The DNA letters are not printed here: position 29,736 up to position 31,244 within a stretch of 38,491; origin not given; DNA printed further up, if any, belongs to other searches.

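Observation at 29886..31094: Low-GC orphan two-domain protein next to the MNT/HEPN module: best candidate for an undescribed function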

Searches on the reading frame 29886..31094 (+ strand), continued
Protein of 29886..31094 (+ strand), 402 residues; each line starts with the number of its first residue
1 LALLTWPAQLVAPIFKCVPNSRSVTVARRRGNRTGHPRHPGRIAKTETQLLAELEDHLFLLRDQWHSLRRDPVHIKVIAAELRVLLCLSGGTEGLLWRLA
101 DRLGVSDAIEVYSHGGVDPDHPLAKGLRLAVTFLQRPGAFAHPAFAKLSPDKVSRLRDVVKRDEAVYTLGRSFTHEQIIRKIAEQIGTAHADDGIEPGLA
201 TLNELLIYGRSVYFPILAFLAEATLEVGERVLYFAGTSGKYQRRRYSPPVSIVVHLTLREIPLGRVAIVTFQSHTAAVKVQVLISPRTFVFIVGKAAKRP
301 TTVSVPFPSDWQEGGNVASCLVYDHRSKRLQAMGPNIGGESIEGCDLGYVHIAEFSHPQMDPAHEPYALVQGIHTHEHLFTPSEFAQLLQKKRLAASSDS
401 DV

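Call 33: fold_search(model_id=the predicted structure, library=viral)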
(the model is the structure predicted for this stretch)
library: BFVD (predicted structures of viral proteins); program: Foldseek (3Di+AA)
matches with E <= 10: 948; with E <= 0.001: 73
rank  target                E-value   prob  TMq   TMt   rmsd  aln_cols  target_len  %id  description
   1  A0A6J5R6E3            3.0e-05  1.00  0.30  0.13   5.2       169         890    9  LamG domain containing protein (Fragment) [uncultured Caudovirales phage]
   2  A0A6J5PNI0            3.6e-05  1.00  0.30  0.41   4.7       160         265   11  Uncharacterized protein [uncultured Caudovirales phage]
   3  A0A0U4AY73            6.9e-05  1.00  0.28  0.14   4.9       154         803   12  (no name in the UniProt tables at hand)
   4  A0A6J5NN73            7.7e-05  1.00  0.29  0.13   5.2       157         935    8  Concanavalin A-like lectin/glucanases superfamily [uncultured Caudovirales phage]
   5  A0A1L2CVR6            7.7e-05  1.00  0.28  0.42   5.5       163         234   12  Structural protein [Pectobacterium phage vB_PcaM_CBB]
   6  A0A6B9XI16            8.5e-05  1.00  0.23  0.13   9.3       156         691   15  SGNH hydrolase-type esterase domain-containing protein [Escherichia phage anhysbys]
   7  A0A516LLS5            9.5e-05  1.00  0.29  0.10   6.6       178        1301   11  (no name in the UniProt tables at hand)
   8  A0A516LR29            1.1e-04  1.00  0.30  0.17   4.7       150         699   11  (no name in the UniProt tables at hand)
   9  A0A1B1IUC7            1.5e-04  1.00  0.28  0.38   5.8       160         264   11  (no name in the UniProt tables at hand)
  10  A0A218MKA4            1.6e-04  1.00  0.28  0.20   5.7       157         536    7  Putative baseplate wedge initiator [uncultured virus]
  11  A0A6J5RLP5            1.7e-04  1.00  0.26  0.17   6.6       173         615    9  Uncharacterized protein [uncultured Caudovirales phage]
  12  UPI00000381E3         1.9e-04  0.99  0.26  0.24  19.6       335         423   12  (no name look-up for this kind of identifier)
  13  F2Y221                2.2e-04  1.00  0.30  0.25  16.4       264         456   11  (no name in the UniProt tables at hand)
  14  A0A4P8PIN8            2.3e-04  1.00  0.31  0.16   4.2       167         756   10  Fiber 4 [White sturgeon adenovirus 1]
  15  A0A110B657            2.3e-04  1.00  0.29  0.13   7.0       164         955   11  (no name in the UniProt tables at hand)
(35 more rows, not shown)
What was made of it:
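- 30633..31013 (+): C-terminal LamG/ConA-like beta-sandwich (jelly-roll) domain, residues about 225-351. Hits to phage LamG/ConA proteins (call 33).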

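Call 35: find_related_loci(query=A2, collection=genome_contigs, flank=6000)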
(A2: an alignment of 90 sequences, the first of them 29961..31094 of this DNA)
Query A2 (377 aa) in genome_contigs; peptide patterns used: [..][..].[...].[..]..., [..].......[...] (x = any residue, [..] = any of these).
120 stretches matched a pattern; 33 encode a relative of the query (tblastn E <= 1e-3); 33 distinct loci.
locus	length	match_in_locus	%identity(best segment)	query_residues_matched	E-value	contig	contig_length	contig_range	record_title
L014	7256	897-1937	37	17-365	5e-69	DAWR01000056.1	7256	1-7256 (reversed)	MAG TPA_asm: Methanosarcinales archaeon UBA261 UBA261_contig_34425, whole genome shotgun sequence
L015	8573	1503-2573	36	1-365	5e-68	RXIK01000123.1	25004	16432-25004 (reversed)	MAG: Methanosarcinales archaeon isolate ANME-2c-GOS DD1S77SP2S22A_scaffold_486, whole genome shotgun sequence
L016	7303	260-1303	37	16-365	6e-67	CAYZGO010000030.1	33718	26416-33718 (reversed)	MAG TPA_asm: uncultured Anaerolineales bacterium isolate binchicken_co100_350 genome assembly, contig: NODE_1887_length_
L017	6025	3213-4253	37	17-365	3e-66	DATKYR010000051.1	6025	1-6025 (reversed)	MAG TPA_asm: Sedimentisphaerales bacterium isolate SMAG_U14224 k141_382766, whole genome shotgun sequence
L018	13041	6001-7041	36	17-365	7e-65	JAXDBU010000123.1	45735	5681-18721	MAG: Sedimentisphaerales bacterium isolate POMEDNA-B26 Raw2_k127_1464542, whole genome shotgun sequence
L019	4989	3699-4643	35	17-332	2e-58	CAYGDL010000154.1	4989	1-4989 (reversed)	MAG TPA_asm: uncultured Alphaproteobacteria bacterium isolate ERP113451_co1_277 genome assembly, contig: NODE_23917_leng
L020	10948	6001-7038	35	16-364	3e-56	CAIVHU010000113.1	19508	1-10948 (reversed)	MAG: uncultured beta proteobacterium isolate I3-5_bin-402 genome assembly, contig: bin-402:113/353, whole genome shotgun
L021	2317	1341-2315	37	3-333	3e-56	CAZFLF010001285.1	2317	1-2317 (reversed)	MAG TPA_asm: uncultured Pirellulaceae bacterium isolate SRP136066_co1_133 genome assembly, contig: NODE_105156_length_23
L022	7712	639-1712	34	17-368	2e-54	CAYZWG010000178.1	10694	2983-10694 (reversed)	MAG TPA_asm: uncultured Planctomycetaceae bacterium isolate SRP216583_co1_137 genome assembly, contig: NODE_5940_length_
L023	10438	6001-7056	32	10-363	1e-53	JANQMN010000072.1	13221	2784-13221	MAG: Hahella sp. isolate PL25b_bin.18 k99_1650399, whole genome shotgun sequence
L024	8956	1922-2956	32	17-363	1e-52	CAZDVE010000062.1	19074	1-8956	MAG TPA_asm: uncultured Pirellulales bacterium isolate binchicken_co116_18 genome assembly, contig: NODE_2796_length_190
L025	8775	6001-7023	32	17-359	4e-54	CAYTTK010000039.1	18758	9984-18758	MAG TPA_asm: uncultured Pirellulales bacterium isolate SRP068000_co1_555 genome assembly, contig: NODE_4205_length_18758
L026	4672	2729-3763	31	17-362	7e-51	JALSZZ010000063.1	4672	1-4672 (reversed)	MAG: Mariprofundaceae bacterium isolate S012_metabat2_scaf2bin.087 S012_NODE_16590_length_4672_cov_1.360396, whole genom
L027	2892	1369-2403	31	17-362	6e-51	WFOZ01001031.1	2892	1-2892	MAG: Planctomycetaceae bacterium isolate S012_32 k151_80126, whole genome shotgun sequence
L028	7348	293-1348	33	17-364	4e-50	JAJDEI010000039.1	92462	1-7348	MAG: Planctomycetaceae bacterium isolate OFTM22 OFTM22_38, whole genome shotgun sequence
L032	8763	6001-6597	43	17-219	1e-41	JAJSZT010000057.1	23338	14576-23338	MAG: Deltaproteobacteria bacterium isolate CR9063A Ga0402054_097, whole genome shotgun sequence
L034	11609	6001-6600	43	17-219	2e-39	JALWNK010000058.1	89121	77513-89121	MAG: Deltaproteobacteria bacterium isolate M17_metabat2_scaf2bin.252 M17_NODE_64_length_89121_cov_8.970852, whole genome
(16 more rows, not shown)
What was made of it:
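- The taxonomic spread includes archaea (call 35).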

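Call 39: search_protein_representatives(alignment_id=A2)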
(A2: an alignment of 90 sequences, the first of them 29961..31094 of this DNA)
Query: 90 sequences, 373 profile positions. Proteins with E-value up to 0.001 (for the whole library): 407; up to 1e-10: 203; up to 1e-30: 132. The best 150 are listed.
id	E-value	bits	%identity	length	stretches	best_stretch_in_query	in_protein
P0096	2.4e-134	464.8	-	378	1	3-371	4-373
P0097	4.3e-125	434.3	-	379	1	1-355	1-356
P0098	3.9e-121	421.3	-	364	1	1-349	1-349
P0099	9.4e-121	420.0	-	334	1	1-369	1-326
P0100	1.3e-120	419.6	-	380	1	1-355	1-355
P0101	2.1e-120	418.9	-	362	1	3-358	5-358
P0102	1.3e-117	409.6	-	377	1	2-370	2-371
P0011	9.3e-117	406.9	-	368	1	3-359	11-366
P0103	5.1e-115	401.2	-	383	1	3-355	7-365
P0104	2.5e-114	398.9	-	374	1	1-356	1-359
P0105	1.6e-113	396.2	-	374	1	1-356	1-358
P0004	9.6e-113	393.7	-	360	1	1-354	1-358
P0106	1.2e-112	393.4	-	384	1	3-360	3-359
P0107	3.8e-111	388.4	-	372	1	1-353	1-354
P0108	5.3e-110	384.7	-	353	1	1-334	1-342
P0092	5.8e-102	358.2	-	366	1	1-371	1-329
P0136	1.3e-87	311.0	-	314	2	6-196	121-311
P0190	7.8e-49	183.4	-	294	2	119-370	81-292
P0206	5.3e-38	147.7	-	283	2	112-220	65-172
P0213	3.8e-32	128.4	-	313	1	7-209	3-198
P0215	6.7e-32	127.6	-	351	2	117-368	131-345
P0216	1.1e-31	126.9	-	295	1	17-109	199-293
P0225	1.5e-27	113.4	-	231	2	111-208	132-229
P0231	1.8e-25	106.5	-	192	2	111-202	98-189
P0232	5.8e-25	104.8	-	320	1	15-258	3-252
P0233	9.9e-25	104.0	-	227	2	113-206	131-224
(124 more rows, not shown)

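Call 45: search_protein_families(library=pfam, alignment_id=A5, max_evalue=0.0001)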
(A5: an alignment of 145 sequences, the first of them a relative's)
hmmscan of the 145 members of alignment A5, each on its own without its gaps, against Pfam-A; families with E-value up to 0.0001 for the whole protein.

A. member 1, L001:1496-1816:+ (107 aa): 0 families

B. families by the number of members that match (of 145 scanned): 146 families (the first 25 are shown)
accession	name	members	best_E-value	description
PF00005.33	ABC_tran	3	2.3e-36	ABC transporter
PF01934.22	HepT-like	3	6.3e-31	Ribonuclease HepT-like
PF01909.29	NTP_transf_2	3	1.9e-16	Nucleotidyltransferase domain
PF18765.7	Polbeta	3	1.3e-12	Polymerase beta, Nucleotidyltransferase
PF13304.12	AAA_21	3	3.6e-11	AAA domain, putative AbiEii toxin, Type IV TA system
PF02463.25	SMC_N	3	1.4e-09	RecF/RecN/SMC N terminal domain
PF13384.12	HTH_23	3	6.3e-09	Homeodomain-like domain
PF13604.12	AAA_30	2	1.4e-36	AAA domain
PF04851.21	ResIII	2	1.2e-22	Type III restriction enzyme, res subunit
PF00271.37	Helicase_C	2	2e-20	Helicase conserved C-terminal domain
PF01609.27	DDE_Tnp_1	2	4.8e-13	Transposase DDE domain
PF00270.35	DEAD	2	5.8e-10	DEAD/DEAH box helicase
PF13538.12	UvrD_C_2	2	3.9e-09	UvrD-like helicase C-terminal domain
PF00873.25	ACR_tran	1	1.2e-293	AcrB/AcrD/AcrF family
PF13701.12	DDE_Tnp_1_4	1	2.5e-152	Transposase DDE domain group 1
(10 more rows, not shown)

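Call 46: search_protein_families(library=padloc, alignment_id=A5, max_evalue=0.00001)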
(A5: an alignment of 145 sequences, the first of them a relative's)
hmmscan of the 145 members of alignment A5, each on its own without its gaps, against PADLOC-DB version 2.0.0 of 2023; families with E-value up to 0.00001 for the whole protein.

A. member 1, L001:1496-1816:+ (107 aa): 0 families

B. families by the number of members that match (of 145 scanned): 142 families (the first 25 are shown)
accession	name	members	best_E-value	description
PDLC04135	mad3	3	1.6e-39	mads_3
PDLC04902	PDC-S09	3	3.9e-25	-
PDLC04905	PDC-S09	3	6.4e-24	-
PDLC04906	PDC-S09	3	1e-23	-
PDLC04904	PDC-S09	3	2.7e-23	-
PDLC04140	mad8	3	2.6e-15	mads_8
PDLC02980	AriA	3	1.1e-10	-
PDLC04907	PDC-S09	3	1.9e-08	-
PDLC04164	AriA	3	2.7e-07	-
PDLC02707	PbeA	2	1e-25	PbeA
PDLC02704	PbeA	2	7.5e-20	PbeA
PDLC01439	typeIV_DinG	2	1.6e-10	CAS-IV-A; associated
PDLC04903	PDC-S09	2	2.3e-10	-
PDLC04368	PDC-M05A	2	5e-08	-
PDLC02335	AbiLi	2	1.6e-07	AbiLi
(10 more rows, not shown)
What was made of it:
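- Other neighbours include type I and type IIG restriction-modification, AbiEii, ThsB and PbeA (call 46).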

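Call 47: find_related_loci(query=A2, collection=viral_contigs, flank=8000)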
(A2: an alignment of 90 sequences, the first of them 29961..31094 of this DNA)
Query A2 (377 aa) in viral_contigs; peptide patterns used: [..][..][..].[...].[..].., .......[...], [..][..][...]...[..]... (x = any residue, [..] = any of these).
29 stretches matched a pattern, but none encodes a relative of the query by tblastn (E <= 1e-3).

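Call 49: search_dna_similar(query=window:29961-31091:+, collection=plasmids, mode=protein, max_evalue=0.001)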
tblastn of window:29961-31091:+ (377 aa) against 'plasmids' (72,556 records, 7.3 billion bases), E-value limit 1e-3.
No match.
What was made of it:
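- Tried and rejected: tblastn against PLSDB plasmids found nothing (call 49).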

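Call 50: search_dna_similar(query=window:29961-31091:+, collection=phages, mode=protein, max_evalue=0.001)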
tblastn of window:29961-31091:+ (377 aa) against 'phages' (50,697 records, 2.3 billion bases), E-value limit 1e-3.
No match.

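Call 54: find_encoding_contigs(protein=P0001, flank=10000, max_places=4)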
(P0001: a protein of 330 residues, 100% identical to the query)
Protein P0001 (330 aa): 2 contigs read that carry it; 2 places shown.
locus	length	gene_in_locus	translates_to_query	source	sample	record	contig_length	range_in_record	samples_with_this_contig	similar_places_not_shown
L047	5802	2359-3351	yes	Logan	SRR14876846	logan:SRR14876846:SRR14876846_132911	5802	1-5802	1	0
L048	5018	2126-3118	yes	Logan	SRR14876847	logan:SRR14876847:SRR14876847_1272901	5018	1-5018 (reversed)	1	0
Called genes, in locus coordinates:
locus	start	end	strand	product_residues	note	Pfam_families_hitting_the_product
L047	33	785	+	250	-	PF01255:Prenyltransf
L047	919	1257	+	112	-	PF04255:DUF433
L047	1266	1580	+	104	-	PF01909:NTP_transf_2, PF18765:Polbeta (weak)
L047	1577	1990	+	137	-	PF05168:HEPN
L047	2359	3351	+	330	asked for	-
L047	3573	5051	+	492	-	PF01225:Mur_ligase, PF08245:Mur_ligase_M, PF02875:Mur_ligase_C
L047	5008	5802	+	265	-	?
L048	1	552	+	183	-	?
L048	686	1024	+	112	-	PF04255:DUF433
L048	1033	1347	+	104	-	PF01909:NTP_transf_2, PF18765:Polbeta (weak)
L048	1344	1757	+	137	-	PF05168:HEPN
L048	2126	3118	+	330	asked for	-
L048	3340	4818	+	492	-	PF01225:Mur_ligase, PF08245:Mur_ligase_M, PF02875:Mur_ligase_C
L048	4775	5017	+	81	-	?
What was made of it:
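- The arrangement is identical in two further samples (call 54).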

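Call 55: find_encoding_contigs(protein=P0004, flank=8000, max_places=3)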
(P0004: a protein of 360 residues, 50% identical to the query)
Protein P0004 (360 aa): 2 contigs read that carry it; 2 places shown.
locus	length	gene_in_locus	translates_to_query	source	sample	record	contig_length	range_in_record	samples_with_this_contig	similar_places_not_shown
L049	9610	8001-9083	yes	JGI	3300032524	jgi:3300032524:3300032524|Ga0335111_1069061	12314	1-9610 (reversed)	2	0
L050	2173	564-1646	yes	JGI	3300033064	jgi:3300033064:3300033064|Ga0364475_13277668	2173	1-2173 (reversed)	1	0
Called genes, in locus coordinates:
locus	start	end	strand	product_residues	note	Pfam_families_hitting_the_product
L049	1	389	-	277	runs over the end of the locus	-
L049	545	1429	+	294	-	-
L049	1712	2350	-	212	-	PF04199:Cyclase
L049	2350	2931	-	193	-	-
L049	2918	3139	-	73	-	PF18993:Rv0078B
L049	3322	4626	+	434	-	PF03952:Enolase_N, PF00113:Enolase_C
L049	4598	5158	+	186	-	-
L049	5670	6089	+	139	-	PF01588:tRNA_bind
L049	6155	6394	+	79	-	-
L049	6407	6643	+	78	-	-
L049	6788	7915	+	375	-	-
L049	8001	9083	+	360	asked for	-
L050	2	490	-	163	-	?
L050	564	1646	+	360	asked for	-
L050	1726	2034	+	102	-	-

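Call 57: find_homologous_proteins(query=A2, max_evalue=0.001)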
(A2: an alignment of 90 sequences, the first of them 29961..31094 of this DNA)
Query A2 (90 sequences) (377 aa, profile of the alignment): 248 proteins with E <= 0.001 among 8000 candidates; the best 120 are listed.
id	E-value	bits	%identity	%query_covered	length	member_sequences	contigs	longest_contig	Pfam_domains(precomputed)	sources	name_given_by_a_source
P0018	2.0e-151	523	38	91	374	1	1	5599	-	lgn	-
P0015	5.9e-150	518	37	91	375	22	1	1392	-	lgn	-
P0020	6.8e-149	514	37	91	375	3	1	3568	-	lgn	-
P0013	1.5e-148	513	38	93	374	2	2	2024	-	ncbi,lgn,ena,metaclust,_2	metaclust:\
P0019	2.6e-148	512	37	93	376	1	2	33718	-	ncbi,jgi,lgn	-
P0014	3.5e-148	512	38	93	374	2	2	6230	-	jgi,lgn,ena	-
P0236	1.5e-147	510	35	87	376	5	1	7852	-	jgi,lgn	jgi:hypothetical protein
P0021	1.6e-146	507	37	93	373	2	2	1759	-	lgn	-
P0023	2.1e-146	506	35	97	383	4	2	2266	-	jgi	-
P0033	3.7e-146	505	35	93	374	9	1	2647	-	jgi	jgi:hypothetical protein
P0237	4.8e-146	505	36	95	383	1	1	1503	-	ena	-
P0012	6.3e-146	505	41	93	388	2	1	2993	-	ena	-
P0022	1.1e-145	504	36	93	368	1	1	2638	-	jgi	-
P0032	8.5e-145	501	36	92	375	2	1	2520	-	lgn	-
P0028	1.3e-144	500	36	92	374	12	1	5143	-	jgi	jgi:hypothetical protein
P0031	2.1e-140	486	39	84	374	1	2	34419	-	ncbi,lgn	-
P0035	4.4e-128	446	40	76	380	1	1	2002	PF19865.5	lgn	-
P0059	1.1e-117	412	41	55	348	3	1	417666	-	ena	-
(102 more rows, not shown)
